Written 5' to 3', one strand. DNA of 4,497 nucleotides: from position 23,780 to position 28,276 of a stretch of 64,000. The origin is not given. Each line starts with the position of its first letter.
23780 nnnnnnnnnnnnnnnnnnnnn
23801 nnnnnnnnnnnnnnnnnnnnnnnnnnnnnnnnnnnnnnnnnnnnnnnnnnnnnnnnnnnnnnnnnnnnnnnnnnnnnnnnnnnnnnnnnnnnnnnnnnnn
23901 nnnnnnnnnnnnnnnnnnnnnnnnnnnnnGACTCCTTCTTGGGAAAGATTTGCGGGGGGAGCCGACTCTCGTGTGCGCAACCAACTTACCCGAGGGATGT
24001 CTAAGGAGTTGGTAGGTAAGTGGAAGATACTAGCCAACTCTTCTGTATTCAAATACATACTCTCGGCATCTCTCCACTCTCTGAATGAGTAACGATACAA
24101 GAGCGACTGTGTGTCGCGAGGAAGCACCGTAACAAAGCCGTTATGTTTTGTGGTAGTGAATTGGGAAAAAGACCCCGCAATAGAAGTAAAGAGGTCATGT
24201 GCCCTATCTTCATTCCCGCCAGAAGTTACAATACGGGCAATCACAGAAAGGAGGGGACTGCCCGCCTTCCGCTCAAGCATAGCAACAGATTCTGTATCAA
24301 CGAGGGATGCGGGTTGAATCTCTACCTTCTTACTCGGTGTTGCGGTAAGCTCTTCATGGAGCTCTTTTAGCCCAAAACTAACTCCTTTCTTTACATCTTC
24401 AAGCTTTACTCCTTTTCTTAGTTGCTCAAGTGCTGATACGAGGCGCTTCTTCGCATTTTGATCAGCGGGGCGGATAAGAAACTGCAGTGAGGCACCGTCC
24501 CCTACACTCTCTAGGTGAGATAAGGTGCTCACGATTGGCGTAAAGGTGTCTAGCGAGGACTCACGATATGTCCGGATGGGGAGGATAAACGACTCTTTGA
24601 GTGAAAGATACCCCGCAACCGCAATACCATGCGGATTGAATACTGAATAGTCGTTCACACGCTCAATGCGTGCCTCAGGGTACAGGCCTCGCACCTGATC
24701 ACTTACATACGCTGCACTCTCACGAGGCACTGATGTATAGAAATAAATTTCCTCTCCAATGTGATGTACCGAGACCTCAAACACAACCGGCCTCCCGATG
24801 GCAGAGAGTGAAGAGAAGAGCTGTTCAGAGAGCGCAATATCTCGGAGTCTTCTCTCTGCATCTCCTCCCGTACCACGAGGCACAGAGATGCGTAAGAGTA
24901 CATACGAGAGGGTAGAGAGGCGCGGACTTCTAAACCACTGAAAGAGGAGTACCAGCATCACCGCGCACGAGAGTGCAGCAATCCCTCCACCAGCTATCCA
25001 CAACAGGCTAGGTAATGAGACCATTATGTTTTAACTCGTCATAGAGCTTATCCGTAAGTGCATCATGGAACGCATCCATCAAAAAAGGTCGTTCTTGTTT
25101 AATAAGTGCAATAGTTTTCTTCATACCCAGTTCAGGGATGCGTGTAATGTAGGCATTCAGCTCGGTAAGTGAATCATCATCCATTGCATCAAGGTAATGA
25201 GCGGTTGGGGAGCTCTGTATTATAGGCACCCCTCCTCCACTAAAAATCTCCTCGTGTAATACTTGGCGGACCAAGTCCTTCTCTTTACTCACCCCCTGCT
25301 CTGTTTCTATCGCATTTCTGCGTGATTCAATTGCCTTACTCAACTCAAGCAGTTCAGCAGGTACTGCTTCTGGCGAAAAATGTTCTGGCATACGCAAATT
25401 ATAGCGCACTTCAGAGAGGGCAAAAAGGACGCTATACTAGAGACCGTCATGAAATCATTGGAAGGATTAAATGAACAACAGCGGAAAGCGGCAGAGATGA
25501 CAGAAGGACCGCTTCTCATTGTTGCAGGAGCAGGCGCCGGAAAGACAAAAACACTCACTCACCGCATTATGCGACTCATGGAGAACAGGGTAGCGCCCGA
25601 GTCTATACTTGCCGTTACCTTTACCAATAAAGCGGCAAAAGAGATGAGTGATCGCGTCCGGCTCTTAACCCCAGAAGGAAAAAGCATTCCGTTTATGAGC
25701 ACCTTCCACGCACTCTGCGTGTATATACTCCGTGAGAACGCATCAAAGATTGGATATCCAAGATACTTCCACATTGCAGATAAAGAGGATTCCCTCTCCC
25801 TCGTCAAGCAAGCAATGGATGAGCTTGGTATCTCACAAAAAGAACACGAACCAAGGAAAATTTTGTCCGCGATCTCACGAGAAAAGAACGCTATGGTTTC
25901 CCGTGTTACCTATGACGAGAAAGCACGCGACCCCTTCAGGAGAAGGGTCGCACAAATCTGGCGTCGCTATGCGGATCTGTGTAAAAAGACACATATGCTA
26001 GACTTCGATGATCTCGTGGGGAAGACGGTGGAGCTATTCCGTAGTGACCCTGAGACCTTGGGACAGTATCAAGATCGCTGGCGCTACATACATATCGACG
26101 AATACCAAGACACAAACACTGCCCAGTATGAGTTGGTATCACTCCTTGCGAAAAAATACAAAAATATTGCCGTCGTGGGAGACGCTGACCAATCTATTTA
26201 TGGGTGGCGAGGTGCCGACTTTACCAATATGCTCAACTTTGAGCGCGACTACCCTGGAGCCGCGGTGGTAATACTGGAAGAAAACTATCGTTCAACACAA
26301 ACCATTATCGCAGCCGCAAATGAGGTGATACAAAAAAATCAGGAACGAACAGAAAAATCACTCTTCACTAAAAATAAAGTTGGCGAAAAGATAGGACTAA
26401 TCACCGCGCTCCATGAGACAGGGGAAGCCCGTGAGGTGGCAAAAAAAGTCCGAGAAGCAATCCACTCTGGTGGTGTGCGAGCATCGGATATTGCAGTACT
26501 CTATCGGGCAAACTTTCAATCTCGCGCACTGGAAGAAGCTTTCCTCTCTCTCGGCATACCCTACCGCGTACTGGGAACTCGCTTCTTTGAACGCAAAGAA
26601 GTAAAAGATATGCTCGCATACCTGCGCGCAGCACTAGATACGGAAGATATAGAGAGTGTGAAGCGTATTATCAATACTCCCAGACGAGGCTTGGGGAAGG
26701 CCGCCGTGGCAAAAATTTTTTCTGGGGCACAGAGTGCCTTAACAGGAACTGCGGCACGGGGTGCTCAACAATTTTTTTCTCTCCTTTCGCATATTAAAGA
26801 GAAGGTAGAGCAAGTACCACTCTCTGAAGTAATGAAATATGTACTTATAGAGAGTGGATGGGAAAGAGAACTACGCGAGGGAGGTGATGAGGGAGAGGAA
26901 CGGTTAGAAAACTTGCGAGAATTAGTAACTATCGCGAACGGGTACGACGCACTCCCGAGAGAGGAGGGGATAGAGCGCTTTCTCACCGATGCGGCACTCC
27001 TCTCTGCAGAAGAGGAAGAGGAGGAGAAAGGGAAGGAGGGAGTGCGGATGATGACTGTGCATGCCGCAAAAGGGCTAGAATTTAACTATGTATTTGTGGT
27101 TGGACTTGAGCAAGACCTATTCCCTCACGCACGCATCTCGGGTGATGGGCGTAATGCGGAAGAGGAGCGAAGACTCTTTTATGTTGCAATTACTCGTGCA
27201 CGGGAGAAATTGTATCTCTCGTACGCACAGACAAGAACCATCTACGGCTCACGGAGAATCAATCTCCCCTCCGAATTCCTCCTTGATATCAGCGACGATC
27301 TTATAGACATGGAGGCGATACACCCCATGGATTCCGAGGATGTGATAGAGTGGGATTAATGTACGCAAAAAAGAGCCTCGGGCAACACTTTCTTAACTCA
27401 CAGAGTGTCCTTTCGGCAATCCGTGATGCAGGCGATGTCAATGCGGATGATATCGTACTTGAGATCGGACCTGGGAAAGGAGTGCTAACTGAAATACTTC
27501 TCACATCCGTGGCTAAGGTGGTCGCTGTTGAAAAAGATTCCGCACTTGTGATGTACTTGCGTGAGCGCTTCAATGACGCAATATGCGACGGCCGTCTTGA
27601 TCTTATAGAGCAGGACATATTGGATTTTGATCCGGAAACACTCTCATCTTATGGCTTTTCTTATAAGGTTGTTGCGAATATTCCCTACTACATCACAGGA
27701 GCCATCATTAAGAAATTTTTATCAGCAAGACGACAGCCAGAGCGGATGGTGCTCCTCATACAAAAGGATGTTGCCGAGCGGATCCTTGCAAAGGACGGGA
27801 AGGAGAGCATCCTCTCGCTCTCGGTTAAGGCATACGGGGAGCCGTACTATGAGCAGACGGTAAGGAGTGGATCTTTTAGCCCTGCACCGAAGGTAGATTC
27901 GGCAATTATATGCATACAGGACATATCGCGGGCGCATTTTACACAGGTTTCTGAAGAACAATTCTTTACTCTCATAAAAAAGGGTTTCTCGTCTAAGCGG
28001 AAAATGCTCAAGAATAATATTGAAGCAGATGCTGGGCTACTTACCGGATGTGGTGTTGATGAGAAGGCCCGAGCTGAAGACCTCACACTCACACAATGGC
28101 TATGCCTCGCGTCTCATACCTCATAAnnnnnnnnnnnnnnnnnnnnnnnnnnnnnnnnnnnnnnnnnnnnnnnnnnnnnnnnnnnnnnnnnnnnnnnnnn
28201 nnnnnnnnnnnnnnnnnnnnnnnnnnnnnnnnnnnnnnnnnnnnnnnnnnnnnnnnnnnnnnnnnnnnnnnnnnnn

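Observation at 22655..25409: VirD4/TraD-like coupling ATPase with an atypical long pre-P-loop domain, divergently paired with a UvrD/PcrA helicase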

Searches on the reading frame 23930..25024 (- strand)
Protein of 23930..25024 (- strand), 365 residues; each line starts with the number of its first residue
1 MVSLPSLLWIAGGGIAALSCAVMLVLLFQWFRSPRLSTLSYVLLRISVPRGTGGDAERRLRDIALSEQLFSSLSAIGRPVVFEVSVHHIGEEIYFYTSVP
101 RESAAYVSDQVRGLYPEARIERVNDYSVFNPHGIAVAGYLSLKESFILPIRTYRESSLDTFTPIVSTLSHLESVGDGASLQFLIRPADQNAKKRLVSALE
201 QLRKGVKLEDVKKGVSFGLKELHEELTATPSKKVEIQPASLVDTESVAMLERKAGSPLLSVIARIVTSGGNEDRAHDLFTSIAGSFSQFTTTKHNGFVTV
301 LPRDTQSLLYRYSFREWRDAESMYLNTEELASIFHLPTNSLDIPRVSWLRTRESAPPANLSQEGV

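Call 45: search_protein_representatives(protein=window:23930-25024:-)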
Query: 365 residues. Proteins with E-value up to 0.001 (for the whole library): 1071; up to 1e-10: 485; up to 1e-30: 75. The best 150 are listed.
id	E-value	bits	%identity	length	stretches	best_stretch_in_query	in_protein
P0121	6.6e-75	268.7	40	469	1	22-365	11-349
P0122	4.3e-71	256.1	41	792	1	26-364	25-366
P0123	1.1e-65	238.4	38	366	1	31-365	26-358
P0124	9.2e-64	232.0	37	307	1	17-310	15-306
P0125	4.6e-59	216.6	43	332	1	10-300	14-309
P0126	4.5e-58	213.3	37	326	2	19-209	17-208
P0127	1.7e-53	198.3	36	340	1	40-339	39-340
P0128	7.2e-53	196.2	43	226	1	83-309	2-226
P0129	2.3e-51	191.3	36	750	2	11-202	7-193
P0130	1.4e-49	185.4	36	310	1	41-315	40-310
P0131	4.6e-49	183.7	36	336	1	15-318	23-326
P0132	7.7e-49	183.0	34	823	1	38-365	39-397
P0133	1.1e-48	182.5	36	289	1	18-299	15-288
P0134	8.5e-48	179.5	35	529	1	39-364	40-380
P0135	1.2e-47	179.1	32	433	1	38-365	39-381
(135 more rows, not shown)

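Call 57: predict_structure(alignment_id=A2)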
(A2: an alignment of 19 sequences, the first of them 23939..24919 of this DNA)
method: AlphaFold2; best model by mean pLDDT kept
length: 327 residues; sequences in the alignment: 19
mean_pLDDT: 84.0   pTM: 0.82
mean pLDDT of the five models: 84.0, 80.5, 80.1, 79.5, 75.9
residues with pLDDT >= 90: 173; 70-90: 104; 50-70: 22; < 50: 28
segments of 3 or more residues with pLDDT < 50: 180-203, 318-320
pLDDT, mean of each block of 10 residues (from residue 1): 81 75 86 93 94 86 94 93 90 90 95 92 90 81 96 91 88 76 45 40 63 88 96 94 95 88 93 94 94 96 71 64 53
secondary structure, 60 per line:
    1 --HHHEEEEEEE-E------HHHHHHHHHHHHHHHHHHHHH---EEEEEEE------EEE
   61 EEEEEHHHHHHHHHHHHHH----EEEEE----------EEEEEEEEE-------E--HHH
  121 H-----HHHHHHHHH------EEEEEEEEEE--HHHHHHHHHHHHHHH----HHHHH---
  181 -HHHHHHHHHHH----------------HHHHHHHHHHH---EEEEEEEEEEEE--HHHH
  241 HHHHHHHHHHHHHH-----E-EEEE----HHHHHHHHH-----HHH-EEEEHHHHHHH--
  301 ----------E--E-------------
elements in order: E6-12 H21-41 E45-51 E58-65 H66-79 E84-88 E99-107 H118-121 H127-135 E142-151 H154-168 H173-177 H182-192 H209-219 E223-234 H237-254 E262-265 H270-278 E288-291 H292-298

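Call 66: search_dna_similar(query=window:23939-24919:-, collection=plasmids, mode=protein, max_evalue=0.001, max_rows=40, rows=spread)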
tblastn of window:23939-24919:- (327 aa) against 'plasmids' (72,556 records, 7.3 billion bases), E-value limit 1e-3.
Records with a match: 24; places in all: 24; records where one place covers at least 80% of the query: 14.
Best place of each record, by identity: <60% 24.
By first word of the organism name: Natrinema 6; Halomontanus 4; Bacillus 3; Haladaptatus 3; Haloterrigena 2; Halobacterium 2; Pontibacillus 1; Halostella 1; Salinibaculum 1; halophilic 1.
By predicted mobility (MOB-suite, as given by PLSDB): non-mobilizable 24.
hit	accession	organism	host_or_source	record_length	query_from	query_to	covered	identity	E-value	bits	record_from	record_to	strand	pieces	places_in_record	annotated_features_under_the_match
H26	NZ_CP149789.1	Haloterrigena sp. KLK7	cell culture,salt lake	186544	55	320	81%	26.1%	6e-10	68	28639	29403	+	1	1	hypothetical protein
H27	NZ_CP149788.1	Haloterrigena sp. KLK7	cell culture,salt lake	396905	55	320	81%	26.1%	7e-10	67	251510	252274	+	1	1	hypothetical protein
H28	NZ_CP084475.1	Natrinema sp. DC36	cell culture,sediment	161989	49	327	85%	23.4%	2e-6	57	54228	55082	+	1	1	hypothetical protein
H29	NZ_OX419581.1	Bacillus subtilis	garden soil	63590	59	325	82%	24.3%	1e-12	76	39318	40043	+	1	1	DUF87 domain-containing protein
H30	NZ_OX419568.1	Bacillus subtilis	garden soil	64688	59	325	82%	24.3%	1e-12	76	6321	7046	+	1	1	DUF87 domain-containing protein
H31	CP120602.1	Bacillus subtilis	cell culture,cornstarch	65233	59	325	82%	24.3%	1e-12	76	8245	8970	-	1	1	DUF87 domain-containing protein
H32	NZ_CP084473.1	Natrinema sp. DC36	cell culture,sediment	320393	49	327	85%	23.2%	3e-7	59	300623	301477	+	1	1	hypothetical protein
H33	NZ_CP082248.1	Natrinema sp. SYSU A 869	cell culture,salt lake sediment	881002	57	327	83%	23.2%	4e-5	53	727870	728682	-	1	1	hypothetical protein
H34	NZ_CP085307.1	Haladaptatus pallidirubidus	cell culture,saline soil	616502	56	313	79%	24.3%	3e-5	53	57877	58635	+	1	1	hypothetical protein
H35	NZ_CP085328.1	Haladaptatus salinisoli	cell culture,saline soil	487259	49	313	81%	22.8%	8e-5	52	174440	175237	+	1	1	hypothetical protein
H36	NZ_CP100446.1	Natrinema caseinilyticum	marine sediment,sediment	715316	57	327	83%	22.1%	5e-6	56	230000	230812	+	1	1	hypothetical protein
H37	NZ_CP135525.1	Halomontanus rarus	Salt lake,Salt lake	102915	57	327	83%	22.1%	8e-6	55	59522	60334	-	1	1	hypothetical protein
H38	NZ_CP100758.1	Natrinema gelatinilyticum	marine sediment,sediment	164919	57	327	83%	22.0%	1e-6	57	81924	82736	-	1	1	hypothetical protein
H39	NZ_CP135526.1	Halomontanus rarus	Salt lake,Salt lake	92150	57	317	80%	22.6%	3e-7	59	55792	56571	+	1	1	hypothetical protein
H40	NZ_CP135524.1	Halomontanus rarus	Salt lake,Salt lake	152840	57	327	83%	21.7%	2e-6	57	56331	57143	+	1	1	hypothetical protein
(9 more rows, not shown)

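Call 76: search_solved_structures(query=A2, max_evalue=10, show_alignments=2)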
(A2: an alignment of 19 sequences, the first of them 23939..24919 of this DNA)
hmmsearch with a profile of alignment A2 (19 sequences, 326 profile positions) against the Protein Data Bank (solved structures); distinct sequences matched with E-value up to 10: 4.
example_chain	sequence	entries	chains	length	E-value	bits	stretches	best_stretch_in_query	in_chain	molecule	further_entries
1ezv_B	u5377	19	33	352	0.17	14.4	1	117-183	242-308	UBIQUINOL-CYTOCHROME C REDUCTASE COMPLEX CORE PROTEIN 2 | Ubiquinol-cytochrome-c reductase complex core protein 2 | Cytochrome b-c1 complex subunit 2, mitochond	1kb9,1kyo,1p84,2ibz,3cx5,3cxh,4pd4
6giq_B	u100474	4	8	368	0.18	14.3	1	117-183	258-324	Cytochrome b-c1 complex subunit 2, mitochondrial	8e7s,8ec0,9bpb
9g6k_LB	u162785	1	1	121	0.74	12.3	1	253-284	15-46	Putative ribosomal protein L20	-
8fwd_1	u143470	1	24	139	0.92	12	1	126-169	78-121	O43-rpxdoc-EK1_B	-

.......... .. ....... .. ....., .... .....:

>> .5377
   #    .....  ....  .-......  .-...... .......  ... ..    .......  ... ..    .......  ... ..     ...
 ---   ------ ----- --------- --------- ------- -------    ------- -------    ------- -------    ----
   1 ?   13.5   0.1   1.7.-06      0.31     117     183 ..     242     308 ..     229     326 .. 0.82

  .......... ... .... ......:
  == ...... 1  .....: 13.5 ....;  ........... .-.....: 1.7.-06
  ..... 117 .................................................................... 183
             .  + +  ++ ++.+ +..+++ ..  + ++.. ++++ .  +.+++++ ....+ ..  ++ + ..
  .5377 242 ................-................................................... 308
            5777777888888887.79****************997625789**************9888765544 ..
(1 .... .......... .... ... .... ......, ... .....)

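Call 77: fold_search(model_id=the predicted structure, library=pdb)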
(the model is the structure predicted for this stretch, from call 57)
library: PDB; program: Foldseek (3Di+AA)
matches with E <= 10: 1032; with E <= 0.001: 14
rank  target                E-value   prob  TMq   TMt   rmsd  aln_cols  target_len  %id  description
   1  8rtb_B                7.7e-08  1.00  0.50  0.27   7.6       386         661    8  Extended inner membrane complex (IMC) protomer structure (TrwM/VirB3-TrwK/VirB4-TrwI/VirB6-TrwG/VirB8-TrwE/VirB10) fro (released 2024-06-19)
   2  8rtd_V                1.6e-07  1.00  0.50  0.26   7.6       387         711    8  Stalk-Arches-IMC structure from the fully-assembled R388 type IV secretion system determined by cryo-EM. (released 2024-06-19)
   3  8rtd_P                1.7e-07  1.00  0.50  0.24   7.6       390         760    8  Stalk-Arches-IMC structure from the fully-assembled R388 type IV secretion system determined by cryo-EM. (released 2024-06-19)
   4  8rtd_h                5.4e-07  1.00  0.50  0.38   8.1       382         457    7  Stalk-Arches-IMC structure from the fully-assembled R388 type IV secretion system determined by cryo-EM. (released 2024-06-19)
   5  7o42_A                6.4e-07  1.00  0.47  0.19   8.0       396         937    9  TrwK/VirB4unbound trimer of dimers complex (with Hcp1) from the R388 type IV secretion system determined by cryo-EM. (released 2022-06-22)
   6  7o43_A                7.2e-07  1.00  0.44  0.21   9.2       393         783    8  TrwK/VirB4unbound dimer complex from R388 type IV secretion system determined by cryo-EM. (released 2022-06-22)
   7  8rtb_A                1.5e-06  1.00  0.47  0.24  10.8       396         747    8  Extended inner membrane complex (IMC) protomer structure (TrwM/VirB3-TrwK/VirB4-TrwI/VirB6-TrwG/VirB8-TrwE/VirB10) fro (released 2024-06-19)
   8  8rtd_O                1.5e-06  1.00  0.47  0.22  10.8       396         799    8  Stalk-Arches-IMC structure from the fully-assembled R388 type IV secretion system determined by cryo-EM. (released 2024-06-19)
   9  8rtd_T                1.5e-06  1.00  0.47  0.22  10.8       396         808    8  Stalk-Arches-IMC structure from the fully-assembled R388 type IV secretion system determined by cryo-EM. (released 2024-06-19)
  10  7o42_E                2.0e-06  1.00  0.47  0.19   9.2       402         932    8  TrwK/VirB4unbound trimer of dimers complex (with Hcp1) from the R388 type IV secretion system determined by cryo-EM. (released 2022-06-22)
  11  8rtd_g                2.3e-06  1.00  0.47  0.23  10.5       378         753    8  Stalk-Arches-IMC structure from the fully-assembled R388 type IV secretion system determined by cryo-EM. (released 2024-06-19)
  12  7o41_B                2.3e-06  1.00  0.47  0.26   8.3       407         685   10  Hexameric composite model of the Inner Membrane Complex (IMC) with the Arches from the fully-assembled R388 type IV se (released 2022-06-22)
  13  7o43_B                6.8e-06  1.00  0.48  0.23   8.2       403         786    9  TrwK/VirB4unbound dimer complex from R388 type IV secretion system determined by cryo-EM. (released 2022-06-22)
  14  7o41_A                2.9e-05  1.00  0.50  0.24   9.8       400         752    9  Hexameric composite model of the Inner Membrane Complex (IMC) with the Arches from the fully-assembled R388 type IV se (released 2022-06-22)
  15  3nn4_A                3.1e-03  0.63  0.22  0.29  22.0       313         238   11  Structure of chlorite dismutase from Candidatus Nitrospira defluvii R173K mutant (released 2010-07-28)
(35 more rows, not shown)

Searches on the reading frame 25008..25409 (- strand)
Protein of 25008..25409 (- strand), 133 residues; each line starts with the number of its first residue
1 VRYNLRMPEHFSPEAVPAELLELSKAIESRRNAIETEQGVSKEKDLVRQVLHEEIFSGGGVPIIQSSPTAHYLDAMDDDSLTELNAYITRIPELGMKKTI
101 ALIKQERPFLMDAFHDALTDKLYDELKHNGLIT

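Call 3: search_protein_families(library=pfam, proteins=[window:25008-25409:-], max_evalue=0.01)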
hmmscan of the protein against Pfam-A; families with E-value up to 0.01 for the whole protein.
window:25008-25409:- (133 aa): 0 families

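Call 4: search_protein_families(library=ncbifam, proteins=[window:25008-25409:-], max_evalue=0.01)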
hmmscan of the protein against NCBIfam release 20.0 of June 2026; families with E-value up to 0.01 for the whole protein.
window:25008-25409:- (133 aa): 0 families

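Call 72: search_protein_families(library=padloc, proteins=[window:25008-25391:-], max_evalue=0.01)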
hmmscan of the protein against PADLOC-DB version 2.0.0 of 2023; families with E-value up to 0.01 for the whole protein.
window:25008-25391:- (127 aa): 0 families

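Call 79: find_homologous_proteins(query=window:25008-25391:-, max_evalue=0.001)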
Query window:25008-25391:- (127 aa): 51 proteins with E <= 0.001 among 74 candidates.
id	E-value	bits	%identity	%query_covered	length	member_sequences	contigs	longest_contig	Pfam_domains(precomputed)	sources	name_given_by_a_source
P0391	4.0e-76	271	100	100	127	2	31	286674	-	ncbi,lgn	-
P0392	1.2e-57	211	80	100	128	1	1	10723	-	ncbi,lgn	-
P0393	1.3e-50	188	70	100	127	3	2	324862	-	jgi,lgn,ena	-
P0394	1.1e-47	179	70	100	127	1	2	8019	-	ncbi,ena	-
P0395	4.4e-42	161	61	100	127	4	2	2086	-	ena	-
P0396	7.8e-41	157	60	100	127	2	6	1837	-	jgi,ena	-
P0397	1.1e-20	92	40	99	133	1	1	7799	-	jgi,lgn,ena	-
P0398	6.9e-18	83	40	92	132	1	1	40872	-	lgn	-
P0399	1.3e-17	82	35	98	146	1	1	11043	-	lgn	-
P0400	4.3e-15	74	34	99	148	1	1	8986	-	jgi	jgi:hypothetical protein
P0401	5.2e-15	74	32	94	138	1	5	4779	-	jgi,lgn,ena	-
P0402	1.9e-9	56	33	91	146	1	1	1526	-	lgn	-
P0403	5.2e-9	54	37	93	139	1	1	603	-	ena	-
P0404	7.5e-9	54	33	98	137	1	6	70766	-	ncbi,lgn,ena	ncbi:MAG: hypothetical protein AAB516_01475 [Patescibacteria group bacterium]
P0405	3.2e-8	52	40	90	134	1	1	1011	-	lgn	-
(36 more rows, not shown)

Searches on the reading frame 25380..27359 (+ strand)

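Call 3: search_protein_families(library=pfam, proteins=[window:25380-27359:+], max_evalue=0.01)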
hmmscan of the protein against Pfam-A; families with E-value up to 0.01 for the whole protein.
window:25380-27359:+ (659 aa): 8 families
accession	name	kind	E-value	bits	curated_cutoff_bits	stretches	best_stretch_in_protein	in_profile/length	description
PF00580.27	UvrD-helicase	-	5.2e-87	292.4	23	1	30-292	1-271/271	UvrD/REP helicase N-terminal domain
PF13361.12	UvrD_C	-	2.3e-75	254.7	25.6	1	298-617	2-349/350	UvrD-like helicase C-terminal domain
PF13245.12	AAA_19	-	5.9e-24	85.2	25.1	1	34-275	1-132/134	AAA domain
PF13538.12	UvrD_C_2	-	3.1e-12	46.6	27.4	1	555-613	2-51/52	UvrD-like helicase C-terminal domain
PF01443.25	Viral_helicase1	-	3.3e-09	37.3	21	1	540-612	162-225/228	Viral superfamily 1 RNA helicase core domain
PF13604.12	AAA_30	-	4.4e-08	33.5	27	1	30-93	2-66/191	AAA domain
PF13086.12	AAA_11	-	0.00013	22.3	27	1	30-168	2-133/257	AAA domain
PF13087.12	AAA_12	-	0.00019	21.5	27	0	540-612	124-189/195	AAA domain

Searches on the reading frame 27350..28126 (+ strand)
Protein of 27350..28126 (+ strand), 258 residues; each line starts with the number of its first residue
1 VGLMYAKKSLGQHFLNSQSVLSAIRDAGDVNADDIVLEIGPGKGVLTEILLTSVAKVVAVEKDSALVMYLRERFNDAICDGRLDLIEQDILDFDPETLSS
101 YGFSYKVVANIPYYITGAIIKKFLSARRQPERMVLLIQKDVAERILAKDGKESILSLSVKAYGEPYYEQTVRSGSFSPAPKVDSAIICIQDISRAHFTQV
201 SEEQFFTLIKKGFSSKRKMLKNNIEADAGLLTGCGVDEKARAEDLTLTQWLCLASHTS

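Call 7: search_protein_families(library=pfam, proteins=[window:27350-28126:+], max_evalue=0.001)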
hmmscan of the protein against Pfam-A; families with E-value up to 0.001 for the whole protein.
window:27350-28126:+ (258 aa): 2 families
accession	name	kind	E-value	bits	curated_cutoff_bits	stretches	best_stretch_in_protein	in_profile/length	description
PF00398.26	RrnaAD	-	1.6e-51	175.4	24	1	6-253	4-257/263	Ribosomal RNA adenine dimethylase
PF13649.12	Methyltransf_25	-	0.00016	22.7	27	1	36-96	1-61/97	Methyltransferase domain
